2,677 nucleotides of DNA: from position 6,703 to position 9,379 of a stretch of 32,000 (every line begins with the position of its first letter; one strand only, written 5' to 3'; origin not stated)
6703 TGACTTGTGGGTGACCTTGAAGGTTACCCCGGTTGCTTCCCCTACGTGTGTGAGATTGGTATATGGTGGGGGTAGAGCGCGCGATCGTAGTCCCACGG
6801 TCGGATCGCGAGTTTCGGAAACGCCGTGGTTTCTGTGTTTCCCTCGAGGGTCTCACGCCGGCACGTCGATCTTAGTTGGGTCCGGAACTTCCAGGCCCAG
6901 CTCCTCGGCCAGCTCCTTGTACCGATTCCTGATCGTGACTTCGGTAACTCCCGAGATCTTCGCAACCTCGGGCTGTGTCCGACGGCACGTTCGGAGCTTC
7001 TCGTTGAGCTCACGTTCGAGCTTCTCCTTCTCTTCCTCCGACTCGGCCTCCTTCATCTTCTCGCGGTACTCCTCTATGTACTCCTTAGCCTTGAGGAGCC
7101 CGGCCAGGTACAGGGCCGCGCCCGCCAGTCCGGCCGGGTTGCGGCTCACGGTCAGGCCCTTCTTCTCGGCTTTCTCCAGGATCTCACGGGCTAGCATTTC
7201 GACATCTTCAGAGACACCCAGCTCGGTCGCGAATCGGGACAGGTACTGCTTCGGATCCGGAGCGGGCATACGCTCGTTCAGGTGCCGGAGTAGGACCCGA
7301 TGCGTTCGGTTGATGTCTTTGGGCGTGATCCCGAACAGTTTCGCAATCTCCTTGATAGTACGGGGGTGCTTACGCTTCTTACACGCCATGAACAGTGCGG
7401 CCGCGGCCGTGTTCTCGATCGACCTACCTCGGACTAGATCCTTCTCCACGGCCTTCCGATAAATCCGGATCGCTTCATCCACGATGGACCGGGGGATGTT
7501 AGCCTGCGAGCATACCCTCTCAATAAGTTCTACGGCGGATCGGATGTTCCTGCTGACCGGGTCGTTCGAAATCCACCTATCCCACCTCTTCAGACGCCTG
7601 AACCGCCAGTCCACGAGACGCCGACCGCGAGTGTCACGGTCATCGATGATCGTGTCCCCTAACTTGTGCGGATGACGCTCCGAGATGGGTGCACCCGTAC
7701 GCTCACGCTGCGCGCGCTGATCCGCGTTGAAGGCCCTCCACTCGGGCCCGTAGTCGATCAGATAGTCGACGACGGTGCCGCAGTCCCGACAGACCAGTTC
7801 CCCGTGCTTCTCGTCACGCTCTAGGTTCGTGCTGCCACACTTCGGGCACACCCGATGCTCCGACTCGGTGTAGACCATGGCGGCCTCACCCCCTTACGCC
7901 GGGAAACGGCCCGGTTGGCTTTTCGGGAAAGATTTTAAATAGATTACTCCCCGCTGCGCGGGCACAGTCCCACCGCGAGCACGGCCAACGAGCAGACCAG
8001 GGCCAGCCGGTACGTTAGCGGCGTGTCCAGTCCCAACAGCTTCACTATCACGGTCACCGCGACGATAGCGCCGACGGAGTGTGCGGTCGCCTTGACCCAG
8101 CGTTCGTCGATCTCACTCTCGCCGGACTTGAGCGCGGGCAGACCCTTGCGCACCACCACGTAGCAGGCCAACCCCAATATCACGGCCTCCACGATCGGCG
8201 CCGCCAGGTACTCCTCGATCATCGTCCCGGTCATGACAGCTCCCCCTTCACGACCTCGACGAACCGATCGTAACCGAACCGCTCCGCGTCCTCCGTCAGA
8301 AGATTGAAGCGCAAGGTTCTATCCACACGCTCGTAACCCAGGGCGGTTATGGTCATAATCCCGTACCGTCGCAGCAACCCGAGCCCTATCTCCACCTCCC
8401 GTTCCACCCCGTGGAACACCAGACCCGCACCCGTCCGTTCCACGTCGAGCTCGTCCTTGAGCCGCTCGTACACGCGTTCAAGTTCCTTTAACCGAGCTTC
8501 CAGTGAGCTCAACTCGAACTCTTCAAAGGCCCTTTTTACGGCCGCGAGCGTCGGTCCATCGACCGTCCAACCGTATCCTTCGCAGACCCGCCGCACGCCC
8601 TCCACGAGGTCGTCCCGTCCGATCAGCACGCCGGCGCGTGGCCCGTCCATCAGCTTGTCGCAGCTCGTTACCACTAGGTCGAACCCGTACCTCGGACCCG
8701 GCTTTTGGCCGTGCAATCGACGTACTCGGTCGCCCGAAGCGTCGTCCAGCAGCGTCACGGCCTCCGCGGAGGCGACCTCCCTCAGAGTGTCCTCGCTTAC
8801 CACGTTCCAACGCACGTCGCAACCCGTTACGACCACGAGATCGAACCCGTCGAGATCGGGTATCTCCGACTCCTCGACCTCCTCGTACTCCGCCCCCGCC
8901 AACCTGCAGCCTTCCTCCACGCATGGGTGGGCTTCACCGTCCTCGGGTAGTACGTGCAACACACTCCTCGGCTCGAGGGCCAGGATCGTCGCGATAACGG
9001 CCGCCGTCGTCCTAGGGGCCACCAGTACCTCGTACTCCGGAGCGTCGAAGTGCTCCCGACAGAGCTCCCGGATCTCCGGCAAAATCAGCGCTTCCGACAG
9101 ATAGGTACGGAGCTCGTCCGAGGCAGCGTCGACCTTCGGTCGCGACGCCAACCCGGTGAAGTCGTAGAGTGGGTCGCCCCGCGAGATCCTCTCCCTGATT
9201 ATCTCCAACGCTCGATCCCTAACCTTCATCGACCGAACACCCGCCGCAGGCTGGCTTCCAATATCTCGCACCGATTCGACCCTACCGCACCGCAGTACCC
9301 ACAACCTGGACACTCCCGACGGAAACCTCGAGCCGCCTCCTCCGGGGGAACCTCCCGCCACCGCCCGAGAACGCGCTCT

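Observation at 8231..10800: Translationally coupled PUA/PP-loop/Cys-cluster enzyme and SelA-like PLP enzyme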

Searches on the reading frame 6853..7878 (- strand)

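Call 3: search_protein_families(library=pfam, proteins=[window:6853-7878:-], max_evalue=0.01)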
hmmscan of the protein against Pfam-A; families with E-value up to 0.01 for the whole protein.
window:6853-7878:- (341 aa): 15 families
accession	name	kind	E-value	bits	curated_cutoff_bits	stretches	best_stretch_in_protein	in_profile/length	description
PF00382.24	TFIIB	-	1.8e-37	127.7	23.6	3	111-197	4-90/92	Transcription factor TFIIB repeat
PF08271.17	Zn_Ribbon_TF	-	6.1e-18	64.5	29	1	10-50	2-43/43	TFIIB zinc-binding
PF00134.28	Cyclin_N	-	7.9e-07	29.3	23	1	111-201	29-123/127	Cyclin, N-terminal domain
PF08792.16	A2L_zn_ribbon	-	7.1e-05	22.8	22.9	0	1-17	13-30/33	A2L zinc ribbon domain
PF00376.29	MerR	-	0.00012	22.2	28.2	0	174-187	1-14/38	MerR family regulatory protein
PF04545.22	Sigma70_r4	-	0.00014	21.7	24.1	0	299-322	20-43/50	Sigma-70, region 4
PF22109.2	Zn_ribbon_tTFIIB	-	0.00028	21.1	28.6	1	9-37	10-39/40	Transcription factor IIB, zinc ribbon, Trypanosome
PF03966.22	Trm112p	-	0.00051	20.3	22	1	10-35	9-33/40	Trm112p-like protein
PF13518.12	HTH_28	-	0.0007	20.1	25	0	173-187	13-27/52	Helix-turn-helix domain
PF08281.18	Sigma70_r4_2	-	0.00094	19.2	25.7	0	174-191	28-45/54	Sigma-70, region 4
PF24463.1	DUF7577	-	0.002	18.2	28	0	8-18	2-12/27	Domain of unknown function (DUF7577)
PF09723.15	Zn_ribbon_8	-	0.0022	18.4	34.4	0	5-21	23-39/41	Zinc ribbon domain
PF23451.1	Zn_ribbon_PaaD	-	0.0023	18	27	1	8-31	14-37/53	PaaD zinc beta ribbon domain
PF13404.12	HTH_AsnC-type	-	0.0025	18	27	0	298-323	16-41/42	AsnC-type helix-turn-helix domain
PF24458.1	DUF7573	-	0.0097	16.3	30.2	0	7-33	10-36/39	Domain of unknown function (DUF7573)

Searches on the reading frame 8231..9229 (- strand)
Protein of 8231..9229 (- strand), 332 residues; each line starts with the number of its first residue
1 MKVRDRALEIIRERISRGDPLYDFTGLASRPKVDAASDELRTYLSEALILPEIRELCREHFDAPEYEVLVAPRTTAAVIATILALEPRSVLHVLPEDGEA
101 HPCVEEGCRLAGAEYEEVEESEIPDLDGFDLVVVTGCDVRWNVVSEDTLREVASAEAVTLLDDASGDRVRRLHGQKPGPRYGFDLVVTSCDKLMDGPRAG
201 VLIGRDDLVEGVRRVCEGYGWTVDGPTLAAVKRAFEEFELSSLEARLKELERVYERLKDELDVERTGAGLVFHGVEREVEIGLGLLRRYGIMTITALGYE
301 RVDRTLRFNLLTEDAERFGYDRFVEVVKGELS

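Call 3: search_protein_families(library=pfam, proteins=[window:8231-9229:-], max_evalue=0.01)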
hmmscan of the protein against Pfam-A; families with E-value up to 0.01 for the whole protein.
window:8231-9229:- (332 aa): 2 families
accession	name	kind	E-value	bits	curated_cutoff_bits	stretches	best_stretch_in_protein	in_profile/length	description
PF22583.2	UPF0425_C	-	2.6e-17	62.8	27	1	260-318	2-69/70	UPF0425 C-terminal domain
PF03841.19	SelA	-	8.6e-05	22.2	22.8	1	181-234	202-255/367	L-seryl-tRNA selenium transferase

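Call 4: search_protein_families(library=ncbifam, proteins=[window:8231-9229:-], max_evalue=0.01)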
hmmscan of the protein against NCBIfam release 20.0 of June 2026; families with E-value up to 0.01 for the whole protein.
window:8231-9229:- (332 aa): 4 families
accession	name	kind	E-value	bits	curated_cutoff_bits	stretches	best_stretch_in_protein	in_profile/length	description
TIGR03576.1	pyridox_MJ0158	hypoth_equivalog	5.1e-143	476.4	304.45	1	1-331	4-345/346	TIGR03576 family pyridoxal phosphate-dependent enzyme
TIGR01140.1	L_thr_O3P_dcar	equivalog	1e-05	24.8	290.55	1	50-315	50-322/331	threonine-phosphate decarboxylase CobD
TIGR00474.1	selA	equivalog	3.1e-05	23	267.9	1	181-231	277-327/455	L-seryl-tRNA(Sec) selenium transferase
TIGR01437.1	selA_rel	subfamily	0.00013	21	385.3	1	142-258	164-280/363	DgaE family pyridoxal phosphate-dependent ammonia lyase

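Call 8: find_homologous_proteins(query=window:8231-9229:-, max_evalue=0.00001)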
Query window:8231-9229:- (332 aa): 44 proteins with E <= 0.00001 among 8000 candidates.
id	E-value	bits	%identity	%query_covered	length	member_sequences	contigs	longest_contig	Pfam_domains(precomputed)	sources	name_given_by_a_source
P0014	1.3e-203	693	96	100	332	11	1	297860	PF03841.20,PF22583.3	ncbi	ncbi:TIGR03576 family pyridoxal phosphate-dependent enzyme [Methanopyrus sp.]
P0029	6.0e-195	665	91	100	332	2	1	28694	PF03841.20,PF22583.3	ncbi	ncbi:TIGR03576 family pyridoxal phosphate-dependent enzyme [Methanopyrus sp.]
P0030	9.1e-134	464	67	100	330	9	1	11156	PF22583.3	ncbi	-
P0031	2.4e-125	436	63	99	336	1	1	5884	PF22583.3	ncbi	-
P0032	1.6e-119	417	61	99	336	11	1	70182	PF22583.3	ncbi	-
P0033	2.6e-37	147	32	98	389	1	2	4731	PF03841.20,PF22583.3,PF00155.28,PF01053.27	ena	-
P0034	3.5e-37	146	31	98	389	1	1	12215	PF03841.20,PF22583.3,PF00155.28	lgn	-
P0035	8.3e-37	145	30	98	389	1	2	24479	PF03841.20,PF22583.3,PF00155.28,PF01053.27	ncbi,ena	-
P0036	1.3e-36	144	31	98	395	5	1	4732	PF03841.20,PF22583.3,PF00155.28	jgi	jgi:L-seryl-tRNA(Ser) seleniumtransferase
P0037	1.6e-36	144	31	98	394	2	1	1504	PF03841.20,PF22583.3,PF00155.28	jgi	jgi:L-seryl-tRNA(Ser) seleniumtransferase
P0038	3.7e-36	143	29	98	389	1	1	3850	PF03841.20,PF22583.3,PF00155.28,PF01053.27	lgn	-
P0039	2.7e-35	140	31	98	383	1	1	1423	PF03841.20,PF22583.3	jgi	jgi:L-seryl-tRNA(Ser) seleniumtransferase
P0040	5.3e-35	139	31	98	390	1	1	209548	PF03841.20,PF22583.3,PF01053.27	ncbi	ncbi:MAG: TIGR03576 family pyridoxal phosphate-dependent enzyme [Methanobacterium sp.]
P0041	5.8e-35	139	31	94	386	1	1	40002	PF03841.20,PF22583.3,PF00155.28,PF01053.27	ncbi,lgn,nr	ncbi:MAG: TIGR03576 family pyridoxal phosphate-dependent enzyme [Methanobacteriaceae archaeon]|nr:TI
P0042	6.0e-35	139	31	98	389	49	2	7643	PF03841.20,PF22583.3,PF00155.28,PF01053.27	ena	-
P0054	2.8e-32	130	30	95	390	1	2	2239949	PF03841.20,PF22583.3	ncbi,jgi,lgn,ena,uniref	ncbi:TIGR03576 family pyridoxal phosphate-dependent enzyme [Methanobacterium sp. ACI-7]|uniref:TIGR0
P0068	4.4e-21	93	30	96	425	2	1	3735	PF22583.3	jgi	jgi:L-seryl-tRNA(Ser) seleniumtransferase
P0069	3.1e-16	77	29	83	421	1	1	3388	-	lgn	-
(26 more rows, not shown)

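Call 11: search_solved_structures(query=window:8231-9229:-, max_evalue=0.01, show_alignments=1)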
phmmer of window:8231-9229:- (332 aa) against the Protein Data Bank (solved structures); distinct sequences matched with E-value up to 0.01: 5.
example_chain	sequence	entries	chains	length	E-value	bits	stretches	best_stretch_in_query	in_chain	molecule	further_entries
2aeu_A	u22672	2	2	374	6.8e-50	173.2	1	2-324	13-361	Hypothetical protein MJ0158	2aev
3wco_A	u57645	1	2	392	0.00068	22.1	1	181-234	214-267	L-seryl-tRNA(Sec) selenium transferase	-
3w1i_A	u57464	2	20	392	0.00068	22.1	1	181-234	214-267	L-seryl-tRNA(Sec) selenium transferase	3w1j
3wcn_A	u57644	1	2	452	0.00078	21.9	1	181-234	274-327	L-seryl-tRNA(Sec) selenium transferase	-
3w1h_A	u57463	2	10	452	0.00078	21.9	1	181-234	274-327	L-seryl-tRNA(Sec) selenium transferase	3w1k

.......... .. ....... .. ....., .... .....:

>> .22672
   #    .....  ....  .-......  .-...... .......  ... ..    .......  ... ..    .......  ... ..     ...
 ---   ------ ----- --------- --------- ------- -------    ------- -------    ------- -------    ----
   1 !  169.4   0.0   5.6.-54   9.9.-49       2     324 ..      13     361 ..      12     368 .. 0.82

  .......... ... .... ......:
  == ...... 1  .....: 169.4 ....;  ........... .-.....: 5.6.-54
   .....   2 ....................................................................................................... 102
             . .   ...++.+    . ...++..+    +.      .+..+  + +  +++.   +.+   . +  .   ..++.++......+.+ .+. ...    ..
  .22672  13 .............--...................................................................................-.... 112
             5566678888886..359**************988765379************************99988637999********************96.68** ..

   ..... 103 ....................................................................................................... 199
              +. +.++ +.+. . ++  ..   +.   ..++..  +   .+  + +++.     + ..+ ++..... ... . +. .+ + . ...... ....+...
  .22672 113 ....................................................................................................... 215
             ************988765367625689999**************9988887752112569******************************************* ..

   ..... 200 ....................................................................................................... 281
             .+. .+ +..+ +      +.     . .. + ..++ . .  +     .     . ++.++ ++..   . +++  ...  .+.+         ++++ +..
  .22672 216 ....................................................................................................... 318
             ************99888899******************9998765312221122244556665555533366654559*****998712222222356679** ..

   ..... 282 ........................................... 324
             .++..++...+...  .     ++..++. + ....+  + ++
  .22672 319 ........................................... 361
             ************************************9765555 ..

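Call 15: find_related_loci(query=A1, collection=genome_contigs, flank=10000)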
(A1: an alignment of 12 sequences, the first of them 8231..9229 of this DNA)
Query A1 (332 aa) in genome_contigs; peptide patterns used: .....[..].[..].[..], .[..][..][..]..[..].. (x = any residue, [..] = any of these).
390 stretches matched a pattern; 246 encode a relative of the query (tblastn E <= 1e-3); the best 80 are kept; 80 distinct loci.
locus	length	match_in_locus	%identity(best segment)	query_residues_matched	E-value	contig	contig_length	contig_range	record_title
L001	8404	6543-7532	67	1-332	2e-135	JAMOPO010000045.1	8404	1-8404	MAG: Methanobacteriota archaeon isolate 4559-240_metabat1_scaf2bin.048 4559-240_scaffold_4806_c1, whole genome shotgun s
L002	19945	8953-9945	63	3-331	8e-124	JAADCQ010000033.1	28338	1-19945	MAG: Methanopyri archaeon isolate L_MaxBin.003 contig-127_1237, whole genome shotgun sequence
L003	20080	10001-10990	68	1-332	4e-121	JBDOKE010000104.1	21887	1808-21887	MAG: Methanobacteriota archaeon isolate FK190211_WC_175_metabat1_scaf2bin.007 NODE_192_length_21887_cov_3.963603, whole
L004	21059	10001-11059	36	5-327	5e-55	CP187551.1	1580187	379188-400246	Methanocaldococcus sp. 16A chromosome, complete genome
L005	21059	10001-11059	36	5-327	3e-55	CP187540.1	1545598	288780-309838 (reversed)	Methanocaldococcus sp. 28A chromosome, complete genome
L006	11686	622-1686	35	2-327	4e-53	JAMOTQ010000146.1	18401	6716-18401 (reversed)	MAG: Methanocaldococcus sp. isolate 4571-419_metabat2_scaf2bin.033 4571-419_scaffold_736_c1, whole genome shotgun sequen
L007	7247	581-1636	35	2-327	6e-52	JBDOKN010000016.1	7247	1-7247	MAG: Methanocaldococcus sp. isolate FK190211_WC_175_metabat2_scaf2bin.012 NODE_1471_length_7247_cov_18.013483, whole gen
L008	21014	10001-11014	34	2-327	4e-49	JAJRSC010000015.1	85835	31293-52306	MAG: archaeon isolate Dive100_bin4.136 k141_596168, whole genome shotgun sequence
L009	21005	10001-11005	33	2-327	4e-47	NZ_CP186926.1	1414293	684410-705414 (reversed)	Methanocaldococcus indicus strain SL43 chromosome, complete genome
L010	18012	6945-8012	32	1-329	7e-45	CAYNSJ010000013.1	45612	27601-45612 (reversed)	MAG TPA_asm: uncultured Methanobacteriaceae archaeon isolate SRP329715_co1_343 genome assembly, contig: NODE_987_length_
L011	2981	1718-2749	32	1-318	5e-44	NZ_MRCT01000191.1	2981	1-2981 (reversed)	Methanobrevibacter sp. 87.7 contig192, whole genome shotgun sequence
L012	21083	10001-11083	32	1-327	9e-44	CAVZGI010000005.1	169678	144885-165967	MAG: uncultured Methanobacteriaceae archaeon isolate MFD04716.bin.2.169 genome assembly, contig: contig_50759, whole gen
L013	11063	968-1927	32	21-327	2e-43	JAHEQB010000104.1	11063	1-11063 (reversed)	Methanothermococcus sp. SCGC AD-155-C09 Ga0127414_1123, whole genome shotgun sequence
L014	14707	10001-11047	32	4-325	4e-43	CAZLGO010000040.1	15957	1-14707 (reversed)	MAG TPA_asm: uncultured Methanobacteriaceae archaeon isolate binchicken_co193_104 genome assembly, contig: NODE_1905_len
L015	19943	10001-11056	32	1-325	2e-42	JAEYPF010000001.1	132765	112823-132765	MAG: Methanobacteriota archaeon isolate OH_CBB_181 k127_581709, whole genome shotgun sequence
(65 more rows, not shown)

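Call 39: find_encoding_contigs(protein=window:8231-9229:-, flank=10000, max_places=3)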
Protein window:8231-9229:- (332 aa): 7 contigs read that carry it; 3 places shown.
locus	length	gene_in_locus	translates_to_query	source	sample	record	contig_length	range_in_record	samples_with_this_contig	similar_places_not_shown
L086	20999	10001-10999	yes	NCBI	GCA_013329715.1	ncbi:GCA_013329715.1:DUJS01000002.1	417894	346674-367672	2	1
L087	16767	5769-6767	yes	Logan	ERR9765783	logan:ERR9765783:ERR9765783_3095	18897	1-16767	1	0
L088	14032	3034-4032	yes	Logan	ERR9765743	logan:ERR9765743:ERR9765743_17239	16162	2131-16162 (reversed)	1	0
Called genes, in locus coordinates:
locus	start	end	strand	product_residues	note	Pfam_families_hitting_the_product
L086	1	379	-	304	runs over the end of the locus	-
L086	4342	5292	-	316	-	PF02289:MCH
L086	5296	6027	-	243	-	PF09987:DUF2226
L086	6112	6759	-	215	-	PF01841:Transglut_core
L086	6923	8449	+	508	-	PF00206:Lyase_1, PF14698:ASL_C2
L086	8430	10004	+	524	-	PF01472:PUA, PF01507:PAPS_reduct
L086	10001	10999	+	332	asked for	PF22583:UPF0425_C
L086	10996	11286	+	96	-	-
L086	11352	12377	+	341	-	PF08271:Zn_Ribbon_TF, PF00134:Cyclin_N (weak), PF00382:TFIIB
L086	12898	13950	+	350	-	PF00044:Gp_dh_N, PF02800:Gp_dh_C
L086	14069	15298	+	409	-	PF01751:Toprim, PF13155:Toprim_2 (weak), PF13662:Toprim_4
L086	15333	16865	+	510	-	PF01078:Mg_chelatase, PF05496:RuvB_N (faint), PF00158:Sigma54_activat (faint), PF13401:AAA_22 (faint), PF00004:AAA (faint), PF07728:AAA_5 (faint), PF20436:LonB_AAA-LID (faint)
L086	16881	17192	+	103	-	PF01893:UPF0058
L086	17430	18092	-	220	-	-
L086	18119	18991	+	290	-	PF00557:Peptidase_M24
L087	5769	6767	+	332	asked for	PF22583:UPF0425_C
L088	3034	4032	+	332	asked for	PF22583:UPF0425_C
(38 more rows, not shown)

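Call 68: find_encoding_contigs(protein=P0068, flank=5000, max_places=2)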
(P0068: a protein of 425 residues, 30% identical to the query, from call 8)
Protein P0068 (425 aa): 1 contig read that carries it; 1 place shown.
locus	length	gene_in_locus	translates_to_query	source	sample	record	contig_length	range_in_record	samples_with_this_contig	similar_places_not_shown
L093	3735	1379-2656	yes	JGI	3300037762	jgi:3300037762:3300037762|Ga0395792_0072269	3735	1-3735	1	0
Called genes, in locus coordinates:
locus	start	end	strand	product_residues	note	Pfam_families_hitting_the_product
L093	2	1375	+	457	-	?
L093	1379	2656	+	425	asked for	PF22583:UPF0425_C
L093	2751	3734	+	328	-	?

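Call 69: find_encoding_contigs(protein=P0069, flank=5000, max_places=2)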
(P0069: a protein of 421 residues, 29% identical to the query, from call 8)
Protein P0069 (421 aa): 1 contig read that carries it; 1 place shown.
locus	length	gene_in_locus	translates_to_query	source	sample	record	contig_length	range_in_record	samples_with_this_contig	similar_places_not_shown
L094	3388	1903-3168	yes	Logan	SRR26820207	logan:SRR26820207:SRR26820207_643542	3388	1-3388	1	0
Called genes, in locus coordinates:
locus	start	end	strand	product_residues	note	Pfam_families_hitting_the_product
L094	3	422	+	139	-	?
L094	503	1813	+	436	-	PF00083:Sugar_tr, PF07690:MFS_1, PF00083:Sugar_tr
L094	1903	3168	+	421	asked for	-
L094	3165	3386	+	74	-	?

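Call 70: search_protein_families(library=pfam, proteins=[L093:2-1375:+, L093:2751-3734:+, L094:3-422:+, L094:3165-3386:+], max_evalue=0.01)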
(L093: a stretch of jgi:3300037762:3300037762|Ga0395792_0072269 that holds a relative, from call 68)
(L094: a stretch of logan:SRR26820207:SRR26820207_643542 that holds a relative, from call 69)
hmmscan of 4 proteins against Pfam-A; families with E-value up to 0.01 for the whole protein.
L093:2-1375:+ (457 aa): 2 families
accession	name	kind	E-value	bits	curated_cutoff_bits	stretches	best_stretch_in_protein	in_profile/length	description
PF03553.21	Na_H_antiporter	-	7.6e-18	65.2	23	2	71-210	159-299/303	Na+/H+ antiporter family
PF03600.22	CitMHS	-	0.00047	19.8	31.9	1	41-377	18-320/336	Citrate transporter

L093:2751-3734:+ (328 aa): 1 family
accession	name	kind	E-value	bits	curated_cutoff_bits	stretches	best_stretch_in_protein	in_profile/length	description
PF01019.26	G_glu_transpept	-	5.7e-61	207.3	27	1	48-312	2-282/512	Gamma-glutamyltranspeptidase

L094:3-422:+ (139 aa): 1 family
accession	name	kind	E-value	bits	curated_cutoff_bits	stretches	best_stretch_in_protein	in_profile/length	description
PF00171.27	Aldedh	-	6.7e-39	134.1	23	1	3-134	331-461/461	Aldehyde dehydrogenase family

L094:3165-3386:+ (74 aa): 0 families
